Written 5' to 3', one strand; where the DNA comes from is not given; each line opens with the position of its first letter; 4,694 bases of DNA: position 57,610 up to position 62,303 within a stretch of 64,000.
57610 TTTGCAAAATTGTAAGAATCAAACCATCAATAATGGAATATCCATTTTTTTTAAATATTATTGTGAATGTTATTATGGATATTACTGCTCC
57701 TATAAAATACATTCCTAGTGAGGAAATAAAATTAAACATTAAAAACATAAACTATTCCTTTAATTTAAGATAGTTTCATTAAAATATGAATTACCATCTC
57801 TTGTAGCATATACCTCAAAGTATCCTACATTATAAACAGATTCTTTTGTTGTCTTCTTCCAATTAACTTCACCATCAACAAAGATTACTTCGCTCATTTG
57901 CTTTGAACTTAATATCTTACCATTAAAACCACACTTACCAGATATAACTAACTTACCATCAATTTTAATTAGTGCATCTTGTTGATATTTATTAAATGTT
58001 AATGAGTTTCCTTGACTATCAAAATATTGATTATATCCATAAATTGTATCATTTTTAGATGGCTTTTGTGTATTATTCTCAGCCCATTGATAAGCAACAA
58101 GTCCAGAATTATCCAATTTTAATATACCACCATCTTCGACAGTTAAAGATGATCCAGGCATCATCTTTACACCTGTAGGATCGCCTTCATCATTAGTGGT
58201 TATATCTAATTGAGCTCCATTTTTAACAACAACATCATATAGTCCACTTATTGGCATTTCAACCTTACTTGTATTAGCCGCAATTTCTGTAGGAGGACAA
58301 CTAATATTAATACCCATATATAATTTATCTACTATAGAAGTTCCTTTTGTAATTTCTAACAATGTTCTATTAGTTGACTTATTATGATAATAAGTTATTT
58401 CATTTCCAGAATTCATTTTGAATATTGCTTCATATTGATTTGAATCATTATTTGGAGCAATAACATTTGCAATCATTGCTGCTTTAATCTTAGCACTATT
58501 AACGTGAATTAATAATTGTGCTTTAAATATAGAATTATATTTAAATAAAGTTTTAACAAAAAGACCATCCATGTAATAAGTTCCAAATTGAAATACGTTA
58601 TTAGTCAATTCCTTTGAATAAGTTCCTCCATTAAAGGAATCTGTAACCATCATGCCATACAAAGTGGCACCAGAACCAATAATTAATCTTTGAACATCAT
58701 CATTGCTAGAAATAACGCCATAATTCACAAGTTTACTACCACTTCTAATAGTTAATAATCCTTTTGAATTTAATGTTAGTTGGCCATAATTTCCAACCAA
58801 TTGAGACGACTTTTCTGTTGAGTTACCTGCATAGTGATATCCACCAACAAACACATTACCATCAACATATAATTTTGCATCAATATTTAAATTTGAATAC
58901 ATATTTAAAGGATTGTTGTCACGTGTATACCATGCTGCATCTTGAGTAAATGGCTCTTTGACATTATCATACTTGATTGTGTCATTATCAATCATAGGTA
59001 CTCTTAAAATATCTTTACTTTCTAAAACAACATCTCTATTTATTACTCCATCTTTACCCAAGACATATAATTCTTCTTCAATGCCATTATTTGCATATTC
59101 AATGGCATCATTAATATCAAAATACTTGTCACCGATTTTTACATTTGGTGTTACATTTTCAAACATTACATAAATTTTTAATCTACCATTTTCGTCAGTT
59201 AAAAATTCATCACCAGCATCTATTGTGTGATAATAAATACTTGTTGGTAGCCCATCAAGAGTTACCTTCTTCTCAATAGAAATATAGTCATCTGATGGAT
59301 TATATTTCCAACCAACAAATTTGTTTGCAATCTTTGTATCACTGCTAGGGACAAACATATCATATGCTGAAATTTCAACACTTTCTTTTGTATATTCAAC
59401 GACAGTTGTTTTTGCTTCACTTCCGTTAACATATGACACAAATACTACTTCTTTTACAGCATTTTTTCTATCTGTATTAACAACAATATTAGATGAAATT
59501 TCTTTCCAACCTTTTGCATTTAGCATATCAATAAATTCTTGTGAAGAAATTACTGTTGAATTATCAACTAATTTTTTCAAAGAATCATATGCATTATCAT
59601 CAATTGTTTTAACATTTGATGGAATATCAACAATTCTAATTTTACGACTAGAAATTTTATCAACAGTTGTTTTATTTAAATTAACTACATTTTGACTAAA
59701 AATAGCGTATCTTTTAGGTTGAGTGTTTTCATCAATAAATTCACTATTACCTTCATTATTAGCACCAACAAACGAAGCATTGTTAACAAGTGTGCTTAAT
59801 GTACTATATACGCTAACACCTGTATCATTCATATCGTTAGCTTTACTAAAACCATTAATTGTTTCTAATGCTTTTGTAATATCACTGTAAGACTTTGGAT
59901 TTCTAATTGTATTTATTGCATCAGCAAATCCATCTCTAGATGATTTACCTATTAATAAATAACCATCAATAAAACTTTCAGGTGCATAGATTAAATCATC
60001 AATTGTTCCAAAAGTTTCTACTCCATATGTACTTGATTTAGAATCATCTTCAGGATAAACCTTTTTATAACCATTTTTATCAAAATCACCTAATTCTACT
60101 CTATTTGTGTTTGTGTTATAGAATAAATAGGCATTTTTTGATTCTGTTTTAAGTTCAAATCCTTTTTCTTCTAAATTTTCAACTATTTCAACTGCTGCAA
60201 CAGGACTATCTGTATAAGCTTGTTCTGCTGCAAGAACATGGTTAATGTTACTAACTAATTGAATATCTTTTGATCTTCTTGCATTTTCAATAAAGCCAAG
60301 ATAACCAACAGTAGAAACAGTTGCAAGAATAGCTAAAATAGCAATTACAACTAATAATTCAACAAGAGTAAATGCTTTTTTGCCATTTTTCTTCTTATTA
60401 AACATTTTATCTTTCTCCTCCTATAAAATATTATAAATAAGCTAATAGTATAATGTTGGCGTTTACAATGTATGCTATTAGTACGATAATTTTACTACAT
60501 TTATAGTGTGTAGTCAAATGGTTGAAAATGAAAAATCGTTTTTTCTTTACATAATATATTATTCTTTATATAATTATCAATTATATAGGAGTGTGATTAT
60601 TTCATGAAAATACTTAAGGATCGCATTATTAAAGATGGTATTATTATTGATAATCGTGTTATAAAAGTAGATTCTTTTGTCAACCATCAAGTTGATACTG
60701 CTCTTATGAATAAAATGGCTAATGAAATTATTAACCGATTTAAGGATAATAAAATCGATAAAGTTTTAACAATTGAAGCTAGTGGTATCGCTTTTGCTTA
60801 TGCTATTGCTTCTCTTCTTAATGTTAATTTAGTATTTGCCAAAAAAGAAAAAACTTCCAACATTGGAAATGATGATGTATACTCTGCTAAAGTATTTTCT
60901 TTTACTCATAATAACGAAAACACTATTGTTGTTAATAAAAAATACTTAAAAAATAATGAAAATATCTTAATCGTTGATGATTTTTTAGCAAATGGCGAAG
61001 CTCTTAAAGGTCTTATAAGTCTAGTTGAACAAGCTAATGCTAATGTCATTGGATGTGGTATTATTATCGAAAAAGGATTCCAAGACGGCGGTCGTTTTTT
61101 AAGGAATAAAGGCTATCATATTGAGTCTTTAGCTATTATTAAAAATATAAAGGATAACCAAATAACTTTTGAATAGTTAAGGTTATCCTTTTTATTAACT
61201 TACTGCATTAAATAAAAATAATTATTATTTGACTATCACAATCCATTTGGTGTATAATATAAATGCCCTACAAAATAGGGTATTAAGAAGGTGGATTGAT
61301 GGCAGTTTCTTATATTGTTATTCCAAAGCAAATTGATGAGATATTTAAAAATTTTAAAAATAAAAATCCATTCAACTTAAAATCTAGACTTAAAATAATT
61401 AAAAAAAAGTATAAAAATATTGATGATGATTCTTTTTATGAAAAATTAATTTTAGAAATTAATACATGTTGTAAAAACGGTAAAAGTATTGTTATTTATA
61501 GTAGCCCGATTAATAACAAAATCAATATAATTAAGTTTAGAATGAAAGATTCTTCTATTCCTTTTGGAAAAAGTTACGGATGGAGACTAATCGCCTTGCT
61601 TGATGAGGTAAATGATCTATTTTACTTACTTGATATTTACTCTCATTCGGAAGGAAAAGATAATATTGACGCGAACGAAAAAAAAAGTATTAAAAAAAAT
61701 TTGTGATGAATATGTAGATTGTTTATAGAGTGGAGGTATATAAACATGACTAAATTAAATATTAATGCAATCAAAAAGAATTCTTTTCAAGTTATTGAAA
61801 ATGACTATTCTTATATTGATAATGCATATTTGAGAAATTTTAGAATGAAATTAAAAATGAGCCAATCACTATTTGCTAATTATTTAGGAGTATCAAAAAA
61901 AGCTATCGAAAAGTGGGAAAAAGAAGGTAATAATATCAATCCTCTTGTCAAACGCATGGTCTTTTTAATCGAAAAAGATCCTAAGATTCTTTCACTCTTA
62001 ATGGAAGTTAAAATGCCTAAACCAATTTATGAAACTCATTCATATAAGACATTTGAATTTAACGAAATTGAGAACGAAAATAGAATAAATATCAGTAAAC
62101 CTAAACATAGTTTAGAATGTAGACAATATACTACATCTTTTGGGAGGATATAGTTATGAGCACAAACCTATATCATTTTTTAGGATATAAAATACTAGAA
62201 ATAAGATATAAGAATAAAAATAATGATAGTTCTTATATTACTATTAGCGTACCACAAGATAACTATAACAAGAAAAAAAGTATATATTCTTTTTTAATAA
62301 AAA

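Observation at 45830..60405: Type IV pilus locus with a paralogous pilin family whose C-terminal domains range from 149 to 881 aa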

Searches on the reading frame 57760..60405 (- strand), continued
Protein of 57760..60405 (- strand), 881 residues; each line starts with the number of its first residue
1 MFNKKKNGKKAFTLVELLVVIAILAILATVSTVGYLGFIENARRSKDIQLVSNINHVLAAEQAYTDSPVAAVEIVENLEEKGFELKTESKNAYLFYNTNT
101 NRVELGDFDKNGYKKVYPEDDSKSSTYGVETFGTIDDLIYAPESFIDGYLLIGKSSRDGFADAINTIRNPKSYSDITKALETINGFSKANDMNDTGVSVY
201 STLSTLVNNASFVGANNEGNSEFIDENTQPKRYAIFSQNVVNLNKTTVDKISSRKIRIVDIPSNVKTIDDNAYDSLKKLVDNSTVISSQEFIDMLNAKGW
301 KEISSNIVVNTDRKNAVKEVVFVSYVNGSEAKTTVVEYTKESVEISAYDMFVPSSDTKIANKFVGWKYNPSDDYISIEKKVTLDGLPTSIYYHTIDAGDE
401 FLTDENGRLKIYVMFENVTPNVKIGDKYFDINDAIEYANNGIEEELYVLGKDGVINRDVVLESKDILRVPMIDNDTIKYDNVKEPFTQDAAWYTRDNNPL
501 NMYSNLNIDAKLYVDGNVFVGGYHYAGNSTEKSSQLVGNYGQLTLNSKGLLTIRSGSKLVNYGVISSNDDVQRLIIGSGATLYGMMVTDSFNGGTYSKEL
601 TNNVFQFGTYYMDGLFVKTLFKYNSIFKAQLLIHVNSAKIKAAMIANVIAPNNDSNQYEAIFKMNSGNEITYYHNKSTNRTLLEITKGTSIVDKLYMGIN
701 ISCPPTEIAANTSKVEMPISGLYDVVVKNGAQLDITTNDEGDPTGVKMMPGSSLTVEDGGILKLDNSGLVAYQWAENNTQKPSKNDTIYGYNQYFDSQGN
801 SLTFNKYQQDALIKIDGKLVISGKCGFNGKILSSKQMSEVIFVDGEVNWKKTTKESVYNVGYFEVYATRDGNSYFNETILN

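Call 72: search_protein_families(library=pfam, proteins=[P0002, P0003], max_evalue=0.05)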
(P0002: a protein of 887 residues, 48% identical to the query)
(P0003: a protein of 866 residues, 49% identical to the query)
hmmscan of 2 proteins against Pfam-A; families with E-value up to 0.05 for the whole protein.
P0002 (887 aa): 1 family
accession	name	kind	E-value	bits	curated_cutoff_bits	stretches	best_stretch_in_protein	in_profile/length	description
PF07963.17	N_methyl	-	1.1e-07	31.6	21.2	1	7-30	2-25/27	Prokaryotic N-terminal methylation motif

P0003 (866 aa): 1 family
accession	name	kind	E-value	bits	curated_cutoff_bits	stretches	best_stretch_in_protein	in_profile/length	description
PF07963.17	N_methyl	-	1.1e-07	31.6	21.2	1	7-30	2-25/27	Prokaryotic N-terminal methylation motif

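Call 78: find_encoding_contigs(protein=P0005, flank=6000, max_places=3)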
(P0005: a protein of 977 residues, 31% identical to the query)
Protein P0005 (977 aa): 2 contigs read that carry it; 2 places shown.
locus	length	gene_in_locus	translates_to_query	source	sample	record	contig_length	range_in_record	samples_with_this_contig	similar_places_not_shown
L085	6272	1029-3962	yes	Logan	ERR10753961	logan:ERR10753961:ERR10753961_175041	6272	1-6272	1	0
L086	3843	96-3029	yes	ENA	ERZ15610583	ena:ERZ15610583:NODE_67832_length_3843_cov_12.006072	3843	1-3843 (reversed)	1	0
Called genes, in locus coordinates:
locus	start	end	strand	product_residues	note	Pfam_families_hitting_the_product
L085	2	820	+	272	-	?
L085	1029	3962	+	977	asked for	PF07963:N_methyl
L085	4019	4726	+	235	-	-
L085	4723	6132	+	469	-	PF04932:Wzy_C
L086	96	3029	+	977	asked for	PF07963:N_methyl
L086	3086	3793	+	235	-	-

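Call 79: find_encoding_contigs(protein=P0041, flank=6000, max_places=3)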
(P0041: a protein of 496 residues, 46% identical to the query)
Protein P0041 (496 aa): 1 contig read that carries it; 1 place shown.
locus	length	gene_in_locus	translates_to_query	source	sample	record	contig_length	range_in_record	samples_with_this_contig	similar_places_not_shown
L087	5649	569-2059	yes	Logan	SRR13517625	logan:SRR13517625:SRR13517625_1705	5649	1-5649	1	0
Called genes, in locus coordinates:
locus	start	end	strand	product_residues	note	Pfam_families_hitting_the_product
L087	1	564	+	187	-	?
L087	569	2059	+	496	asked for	PF07963:N_methyl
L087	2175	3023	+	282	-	PF02645:DegV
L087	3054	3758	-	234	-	PF02463:SMC_N (weak), PF00005:ABC_tran, PF13304:AAA_21 (faint)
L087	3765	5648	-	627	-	?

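Call 82: find_encoding_contigs(protein=P0290, flank=10000, max_places=3)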
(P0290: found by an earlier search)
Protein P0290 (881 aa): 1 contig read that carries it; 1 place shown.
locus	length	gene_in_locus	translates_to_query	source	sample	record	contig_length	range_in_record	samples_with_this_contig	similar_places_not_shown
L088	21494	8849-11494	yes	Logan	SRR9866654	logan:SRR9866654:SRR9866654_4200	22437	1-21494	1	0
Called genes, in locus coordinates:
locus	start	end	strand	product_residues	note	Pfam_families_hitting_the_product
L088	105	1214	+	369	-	PF00483:NTP_transferase, PF25084:LbH_EIF2B (weak), PF24894:Hexapep_GlmU, PF25087:GMPPB_C (weak)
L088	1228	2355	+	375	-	PF00483:NTP_transferase, PF25247:LbH_GLGC (faint), PF25084:LbH_EIF2B, PF24894:Hexapep_GlmU, PF25087:GMPPB_C (weak)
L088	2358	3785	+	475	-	PF08323:Glyco_transf_5, PF13439:Glyco_transf_4 (weak), PF00534:Glycos_transf_1, PF13692:Glyco_trans_1_4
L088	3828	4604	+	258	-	-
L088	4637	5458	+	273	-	PF02517:Rce1-like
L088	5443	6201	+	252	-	PF03009:GDPD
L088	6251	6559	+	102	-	PF00085:Thioredoxin, PF13098:Thioredoxin_2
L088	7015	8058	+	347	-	PF14622:Ribonucleas_3_3, PF00636:Ribonuclease_3, PF00035:dsrm (faint)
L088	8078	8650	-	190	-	PF00156:Pribosyltran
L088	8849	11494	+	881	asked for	PF07963:N_methyl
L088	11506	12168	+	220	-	PF01790:LGT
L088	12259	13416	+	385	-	PF07963:N_methyl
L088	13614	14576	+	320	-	-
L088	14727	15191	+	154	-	PF07963:N_methyl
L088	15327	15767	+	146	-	PF07963:N_methyl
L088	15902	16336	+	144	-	-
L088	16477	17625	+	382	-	-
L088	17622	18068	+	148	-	PF07963:N_methyl (weak)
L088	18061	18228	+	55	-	-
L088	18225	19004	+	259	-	PF06750:A24_N_bact, PF01478:Peptidase_A24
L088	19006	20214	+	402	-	PF00482:T2SSF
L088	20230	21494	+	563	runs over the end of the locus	PF05157:MshEN, PF00437:T2SSE, PF13604:AAA_30 (faint)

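Call 90: search_dna_similar(query=window:57763-59988:-, collection=phages, mode=protein, max_evalue=0.001, max_rows=10)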
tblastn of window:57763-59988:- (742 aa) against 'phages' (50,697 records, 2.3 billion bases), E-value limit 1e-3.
Records with a match: 1; places in all: 1; records where one place covers at least 80% of the query: 0.
Best place of each record, by identity: <60% 1.
By first word of the organism name: Bacteriophage 1.
By host as written in the record: - 1.
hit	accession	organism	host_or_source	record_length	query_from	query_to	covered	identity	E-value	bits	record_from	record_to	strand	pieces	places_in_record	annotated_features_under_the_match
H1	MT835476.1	Bacteriophage sp.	human fecal samples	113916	263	633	50%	23.0%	3e-6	57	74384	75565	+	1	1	record has no annotation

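Call 91: get_annotated_region(hit=H1, flank=4000)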
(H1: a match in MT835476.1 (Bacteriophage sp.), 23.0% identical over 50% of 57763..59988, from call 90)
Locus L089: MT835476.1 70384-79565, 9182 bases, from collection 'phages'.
description: UNVERIFIED: Bacteriophage sp. clone scaffold_9 genomic sequence.
organism: Bacteriophage sp. (NCBI taxid 38018)
taxonomy: Viruses
host: -; source: human fecal samples; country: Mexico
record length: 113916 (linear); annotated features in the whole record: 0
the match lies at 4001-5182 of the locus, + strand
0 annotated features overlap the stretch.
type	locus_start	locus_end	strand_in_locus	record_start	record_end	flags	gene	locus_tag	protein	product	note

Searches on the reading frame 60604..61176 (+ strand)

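Call 4: search_protein_families(library=pfam, proteins=[window:60604-61176:+], max_evalue=0.1)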
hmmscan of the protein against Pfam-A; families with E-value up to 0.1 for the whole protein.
window:60604-61176:+ (190 aa): 2 families
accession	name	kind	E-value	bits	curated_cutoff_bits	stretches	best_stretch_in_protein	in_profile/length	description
PF00156.33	Pribosyltran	-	7.5e-16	58.3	26.3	1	32-158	12-127/158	Phosphoribosyl transferase domain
PF02502.23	LacAB_rpiB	-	0.029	14.8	24.7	1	16-130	21-124/138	Ribose/Galactose Isomerase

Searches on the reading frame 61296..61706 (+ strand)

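Call 72: search_protein_families(library=pfam, proteins=[window:61296-61706:+], max_evalue=0.05)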
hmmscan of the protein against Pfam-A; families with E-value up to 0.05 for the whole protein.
window:61296-61706:+ (136 aa): 1 family
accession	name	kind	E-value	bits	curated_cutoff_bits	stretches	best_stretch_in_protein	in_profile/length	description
PF24074.1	DUF7366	-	0.016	15.9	27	1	1-56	1-55/78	Domain of unknown function (DUF7366)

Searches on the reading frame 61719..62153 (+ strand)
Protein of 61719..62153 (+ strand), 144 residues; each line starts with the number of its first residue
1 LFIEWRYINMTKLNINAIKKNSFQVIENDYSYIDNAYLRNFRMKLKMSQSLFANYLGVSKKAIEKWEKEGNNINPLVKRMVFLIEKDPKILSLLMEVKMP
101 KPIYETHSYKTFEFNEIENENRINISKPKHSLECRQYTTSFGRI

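Call 72: search_protein_families(library=pfam, proteins=[window:61719-62153:+], max_evalue=0.05)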
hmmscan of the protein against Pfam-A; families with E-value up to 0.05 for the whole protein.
window:61719-62153:+ (144 aa): 3 families
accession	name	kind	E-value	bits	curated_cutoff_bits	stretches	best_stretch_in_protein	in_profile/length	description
PF01381.28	HTH_3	-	1.4e-05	25.5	23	1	38-75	1-38/55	Helix-turn-helix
PF15731.11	MqsA_antitoxin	-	0.0013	19.2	30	1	29-92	65-128/131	Antitoxin component of bacterial toxin-antitoxin system, MqsA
PF12844.13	HTH_19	-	0.037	14.4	30.2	1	38-85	4-49/64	Helix-turn-helix domain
